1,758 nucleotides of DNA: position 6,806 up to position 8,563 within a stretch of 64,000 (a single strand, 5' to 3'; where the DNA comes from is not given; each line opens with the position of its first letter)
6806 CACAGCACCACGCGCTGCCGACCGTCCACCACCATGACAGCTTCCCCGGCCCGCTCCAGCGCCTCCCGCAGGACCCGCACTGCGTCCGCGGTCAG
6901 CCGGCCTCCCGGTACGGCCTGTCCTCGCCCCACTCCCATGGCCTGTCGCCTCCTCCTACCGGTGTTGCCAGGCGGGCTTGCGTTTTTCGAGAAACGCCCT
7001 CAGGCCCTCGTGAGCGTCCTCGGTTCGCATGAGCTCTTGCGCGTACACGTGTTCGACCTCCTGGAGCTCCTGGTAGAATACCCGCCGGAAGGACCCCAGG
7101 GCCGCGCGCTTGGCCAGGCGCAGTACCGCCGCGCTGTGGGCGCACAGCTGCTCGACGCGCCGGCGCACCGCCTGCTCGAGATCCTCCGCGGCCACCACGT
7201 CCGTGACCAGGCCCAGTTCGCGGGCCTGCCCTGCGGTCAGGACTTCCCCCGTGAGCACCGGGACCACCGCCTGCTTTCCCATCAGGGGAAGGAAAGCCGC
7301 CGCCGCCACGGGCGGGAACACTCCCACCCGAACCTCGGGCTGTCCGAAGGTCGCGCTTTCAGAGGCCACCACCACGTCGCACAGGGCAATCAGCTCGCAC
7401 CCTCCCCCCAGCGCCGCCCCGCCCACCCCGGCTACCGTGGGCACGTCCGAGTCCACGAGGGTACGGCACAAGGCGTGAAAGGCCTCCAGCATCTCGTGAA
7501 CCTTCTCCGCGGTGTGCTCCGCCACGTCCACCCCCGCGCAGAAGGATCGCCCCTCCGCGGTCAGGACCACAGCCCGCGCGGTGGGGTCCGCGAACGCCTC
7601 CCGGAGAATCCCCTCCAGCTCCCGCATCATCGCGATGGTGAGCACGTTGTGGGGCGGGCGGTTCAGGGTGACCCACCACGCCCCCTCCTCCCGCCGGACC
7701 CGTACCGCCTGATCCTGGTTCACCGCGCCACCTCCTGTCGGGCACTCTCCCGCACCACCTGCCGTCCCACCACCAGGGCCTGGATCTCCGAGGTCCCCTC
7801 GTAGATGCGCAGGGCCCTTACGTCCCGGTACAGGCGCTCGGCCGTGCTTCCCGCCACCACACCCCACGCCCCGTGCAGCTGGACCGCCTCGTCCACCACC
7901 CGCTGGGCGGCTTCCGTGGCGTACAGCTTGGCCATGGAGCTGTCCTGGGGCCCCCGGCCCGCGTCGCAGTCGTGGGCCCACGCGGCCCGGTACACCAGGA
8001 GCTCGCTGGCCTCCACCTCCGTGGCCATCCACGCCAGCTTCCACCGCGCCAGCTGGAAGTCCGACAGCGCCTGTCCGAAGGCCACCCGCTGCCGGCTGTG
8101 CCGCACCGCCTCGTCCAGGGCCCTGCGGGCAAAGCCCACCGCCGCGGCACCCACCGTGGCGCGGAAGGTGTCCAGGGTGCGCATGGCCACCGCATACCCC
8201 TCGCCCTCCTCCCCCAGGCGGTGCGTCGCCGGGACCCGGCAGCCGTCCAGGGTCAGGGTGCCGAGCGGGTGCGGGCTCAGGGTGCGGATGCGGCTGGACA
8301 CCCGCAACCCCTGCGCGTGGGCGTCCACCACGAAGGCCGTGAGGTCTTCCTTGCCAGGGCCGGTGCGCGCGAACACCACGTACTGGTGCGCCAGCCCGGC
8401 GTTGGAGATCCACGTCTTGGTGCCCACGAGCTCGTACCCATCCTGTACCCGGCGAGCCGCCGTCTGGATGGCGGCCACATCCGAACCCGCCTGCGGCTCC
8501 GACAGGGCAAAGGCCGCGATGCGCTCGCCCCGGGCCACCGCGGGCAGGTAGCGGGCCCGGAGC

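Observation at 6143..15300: Identical palindromic 12-mer at identical distance upstream of the two key operons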

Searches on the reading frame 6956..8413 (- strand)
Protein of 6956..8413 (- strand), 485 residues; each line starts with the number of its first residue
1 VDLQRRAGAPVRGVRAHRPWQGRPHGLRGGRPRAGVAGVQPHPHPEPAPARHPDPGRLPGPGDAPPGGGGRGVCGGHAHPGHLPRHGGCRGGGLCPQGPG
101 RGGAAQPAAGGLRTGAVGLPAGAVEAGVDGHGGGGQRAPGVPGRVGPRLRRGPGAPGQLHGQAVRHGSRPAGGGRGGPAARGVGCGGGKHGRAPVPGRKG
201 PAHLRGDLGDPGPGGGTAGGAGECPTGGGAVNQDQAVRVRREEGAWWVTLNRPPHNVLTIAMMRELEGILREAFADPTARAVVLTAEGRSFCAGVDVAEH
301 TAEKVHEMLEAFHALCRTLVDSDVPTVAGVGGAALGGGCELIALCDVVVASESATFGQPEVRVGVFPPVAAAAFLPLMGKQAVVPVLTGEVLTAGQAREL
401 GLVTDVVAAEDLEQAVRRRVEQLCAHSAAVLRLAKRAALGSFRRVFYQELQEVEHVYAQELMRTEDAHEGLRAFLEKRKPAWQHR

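Call 7: search_protein_families(library=pfam, proteins=[window:6956-8413:-])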
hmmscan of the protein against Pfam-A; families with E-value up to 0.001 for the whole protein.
window:6956-8413:- (485 aa): 2 families
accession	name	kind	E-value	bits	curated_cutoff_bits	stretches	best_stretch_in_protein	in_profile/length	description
PF00378.25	ECH_1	-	7.1e-49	166.8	27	1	242-484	3-250/251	Enoyl-CoA hydratase/isomerase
PF16113.10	ECH_2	-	8.2e-32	111.4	27.2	1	247-423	3-187/335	Enoyl-CoA hydratase/isomerase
